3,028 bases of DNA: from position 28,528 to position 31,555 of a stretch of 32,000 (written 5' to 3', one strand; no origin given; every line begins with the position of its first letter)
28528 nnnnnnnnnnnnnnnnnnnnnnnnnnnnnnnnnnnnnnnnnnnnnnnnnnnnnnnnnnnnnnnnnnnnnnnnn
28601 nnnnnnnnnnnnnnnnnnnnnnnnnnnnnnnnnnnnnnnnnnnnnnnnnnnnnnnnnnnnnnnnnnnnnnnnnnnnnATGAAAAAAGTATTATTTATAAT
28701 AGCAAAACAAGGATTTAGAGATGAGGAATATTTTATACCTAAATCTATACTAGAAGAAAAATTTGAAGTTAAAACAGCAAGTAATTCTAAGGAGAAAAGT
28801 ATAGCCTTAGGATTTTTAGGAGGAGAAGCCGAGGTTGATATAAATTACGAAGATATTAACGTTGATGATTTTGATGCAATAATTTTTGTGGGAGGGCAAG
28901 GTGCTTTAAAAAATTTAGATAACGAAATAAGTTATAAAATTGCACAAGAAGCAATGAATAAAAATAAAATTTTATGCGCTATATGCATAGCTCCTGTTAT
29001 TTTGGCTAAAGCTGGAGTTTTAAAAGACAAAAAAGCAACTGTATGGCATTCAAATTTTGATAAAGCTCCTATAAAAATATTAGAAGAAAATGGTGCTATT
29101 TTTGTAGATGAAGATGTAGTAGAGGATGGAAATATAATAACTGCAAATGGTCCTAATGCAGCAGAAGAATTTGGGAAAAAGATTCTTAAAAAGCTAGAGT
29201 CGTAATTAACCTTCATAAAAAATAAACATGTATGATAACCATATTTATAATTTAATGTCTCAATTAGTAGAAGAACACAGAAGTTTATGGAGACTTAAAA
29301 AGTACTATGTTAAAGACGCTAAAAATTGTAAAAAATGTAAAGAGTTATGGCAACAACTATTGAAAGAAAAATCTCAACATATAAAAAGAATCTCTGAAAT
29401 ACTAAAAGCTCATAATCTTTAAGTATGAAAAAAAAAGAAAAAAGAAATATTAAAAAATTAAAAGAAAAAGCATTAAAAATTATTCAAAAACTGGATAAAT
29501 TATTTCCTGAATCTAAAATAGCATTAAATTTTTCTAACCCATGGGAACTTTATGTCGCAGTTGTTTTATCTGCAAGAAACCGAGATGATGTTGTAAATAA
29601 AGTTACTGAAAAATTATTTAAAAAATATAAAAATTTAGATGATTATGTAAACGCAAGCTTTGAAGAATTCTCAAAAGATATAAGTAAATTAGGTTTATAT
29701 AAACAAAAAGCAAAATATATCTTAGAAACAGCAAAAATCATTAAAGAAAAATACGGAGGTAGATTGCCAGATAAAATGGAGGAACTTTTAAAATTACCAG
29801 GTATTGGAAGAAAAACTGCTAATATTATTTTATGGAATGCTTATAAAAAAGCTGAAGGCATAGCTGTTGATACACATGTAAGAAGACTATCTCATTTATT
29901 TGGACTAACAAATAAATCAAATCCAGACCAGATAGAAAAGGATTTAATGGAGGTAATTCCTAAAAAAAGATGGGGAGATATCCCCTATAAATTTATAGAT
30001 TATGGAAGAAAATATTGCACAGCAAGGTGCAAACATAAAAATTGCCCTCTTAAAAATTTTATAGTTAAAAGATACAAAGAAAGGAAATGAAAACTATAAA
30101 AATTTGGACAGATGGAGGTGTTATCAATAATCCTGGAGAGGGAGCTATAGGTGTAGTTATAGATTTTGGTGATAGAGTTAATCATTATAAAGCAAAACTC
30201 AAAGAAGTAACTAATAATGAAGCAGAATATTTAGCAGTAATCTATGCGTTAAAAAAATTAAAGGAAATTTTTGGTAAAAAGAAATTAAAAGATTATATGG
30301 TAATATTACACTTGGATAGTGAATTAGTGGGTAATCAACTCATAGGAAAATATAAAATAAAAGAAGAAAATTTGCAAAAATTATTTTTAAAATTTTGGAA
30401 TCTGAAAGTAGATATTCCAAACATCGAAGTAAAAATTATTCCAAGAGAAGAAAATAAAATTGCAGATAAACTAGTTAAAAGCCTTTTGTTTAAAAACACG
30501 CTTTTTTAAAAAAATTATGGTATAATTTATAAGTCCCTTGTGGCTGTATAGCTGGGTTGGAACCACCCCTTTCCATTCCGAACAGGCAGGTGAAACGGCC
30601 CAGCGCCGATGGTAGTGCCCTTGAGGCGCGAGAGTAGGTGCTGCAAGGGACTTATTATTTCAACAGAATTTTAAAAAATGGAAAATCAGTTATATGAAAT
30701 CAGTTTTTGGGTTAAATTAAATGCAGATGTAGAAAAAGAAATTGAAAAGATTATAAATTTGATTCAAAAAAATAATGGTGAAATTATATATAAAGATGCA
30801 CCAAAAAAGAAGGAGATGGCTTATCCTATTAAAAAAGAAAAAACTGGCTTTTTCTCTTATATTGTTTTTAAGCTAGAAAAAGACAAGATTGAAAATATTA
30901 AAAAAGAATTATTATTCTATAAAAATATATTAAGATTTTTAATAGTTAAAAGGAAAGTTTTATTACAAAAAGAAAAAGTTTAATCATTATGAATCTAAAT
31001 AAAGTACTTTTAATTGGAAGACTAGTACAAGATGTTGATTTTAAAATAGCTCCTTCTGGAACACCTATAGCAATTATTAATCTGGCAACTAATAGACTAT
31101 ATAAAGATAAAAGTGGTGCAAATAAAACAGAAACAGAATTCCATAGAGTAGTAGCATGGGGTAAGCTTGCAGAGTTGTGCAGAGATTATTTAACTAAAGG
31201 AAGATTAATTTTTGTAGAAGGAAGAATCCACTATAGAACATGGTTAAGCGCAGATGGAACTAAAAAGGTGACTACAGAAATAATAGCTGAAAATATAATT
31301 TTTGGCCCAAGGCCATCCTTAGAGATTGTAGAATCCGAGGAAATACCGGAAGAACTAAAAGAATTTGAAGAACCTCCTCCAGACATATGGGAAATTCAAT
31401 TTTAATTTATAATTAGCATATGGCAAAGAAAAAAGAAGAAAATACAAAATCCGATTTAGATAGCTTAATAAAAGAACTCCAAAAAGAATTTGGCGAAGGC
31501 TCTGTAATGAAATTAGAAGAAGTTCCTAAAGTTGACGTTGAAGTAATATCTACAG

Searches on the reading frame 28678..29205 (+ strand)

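Call 36: search_protein_families(library=pfam, proteins=[window:28678-29205:+], max_evalue=0.001)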
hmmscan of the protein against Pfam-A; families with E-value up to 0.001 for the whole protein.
window:28678-29205:+ (175 aa): 1 family
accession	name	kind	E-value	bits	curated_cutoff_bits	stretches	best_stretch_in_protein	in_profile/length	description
PF01965.30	DJ-1_PfpI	-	2.2e-38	132.1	26.6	1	2-171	1-164/165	DJ-1/PfpI family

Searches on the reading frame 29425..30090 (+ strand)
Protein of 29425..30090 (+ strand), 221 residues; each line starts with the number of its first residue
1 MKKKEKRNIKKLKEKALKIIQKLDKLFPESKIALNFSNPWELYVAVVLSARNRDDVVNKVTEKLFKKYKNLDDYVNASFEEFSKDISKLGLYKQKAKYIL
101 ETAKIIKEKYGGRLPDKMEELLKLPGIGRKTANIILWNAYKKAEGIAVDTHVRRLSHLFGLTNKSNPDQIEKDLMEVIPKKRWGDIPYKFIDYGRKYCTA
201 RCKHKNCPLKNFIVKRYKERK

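Call 36: search_protein_families(library=pfam, proteins=[window:29425-30090:+], max_evalue=0.001)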
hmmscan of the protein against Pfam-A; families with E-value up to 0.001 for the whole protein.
window:29425-30090:+ (221 aa): 3 families
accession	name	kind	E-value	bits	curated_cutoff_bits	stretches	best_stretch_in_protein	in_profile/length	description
PF00730.31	HhH-GPD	-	3.8e-25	88.8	26.2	1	44-180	1-108/108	HhH-GPD superfamily base excision DNA repair protein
PF00633.29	HHH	-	3.5e-09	36.5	24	1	109-137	1-29/30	Helix-hairpin-helix motif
PF14520.12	HHH_5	-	0.00049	21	27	0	119-164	2-46/57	Helix-hairpin-helix domain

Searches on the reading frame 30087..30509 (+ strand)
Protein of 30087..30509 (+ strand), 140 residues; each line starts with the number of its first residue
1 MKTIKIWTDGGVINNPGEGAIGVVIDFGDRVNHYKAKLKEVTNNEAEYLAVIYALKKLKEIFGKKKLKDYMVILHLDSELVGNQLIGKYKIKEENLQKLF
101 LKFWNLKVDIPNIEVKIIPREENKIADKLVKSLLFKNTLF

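Call 36: search_protein_families(library=pfam, proteins=[window:30087-30509:+], max_evalue=0.001)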
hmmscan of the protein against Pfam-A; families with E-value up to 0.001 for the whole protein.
window:30087-30509:+ (140 aa): 2 families
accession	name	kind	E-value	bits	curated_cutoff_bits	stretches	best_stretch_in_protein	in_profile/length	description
PF13456.12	RVT_3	-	2e-12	47.5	21.6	1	8-132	2-122/123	Reverse transcriptase-like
PF00075.30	RNase_H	-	4.5e-10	40.3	25.8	1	3-83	3-73/141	RNase H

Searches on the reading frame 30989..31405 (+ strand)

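Call 36: search_protein_families(library=pfam, proteins=[window:30989-31405:+], max_evalue=0.001)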
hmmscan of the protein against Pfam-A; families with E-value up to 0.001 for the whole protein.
window:30989-31405:+ (138 aa): 1 family
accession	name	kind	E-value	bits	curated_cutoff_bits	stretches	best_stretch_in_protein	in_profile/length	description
PF00436.31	SSB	-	3e-32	111.2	26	1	3-104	1-102/104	Single-strand binding protein family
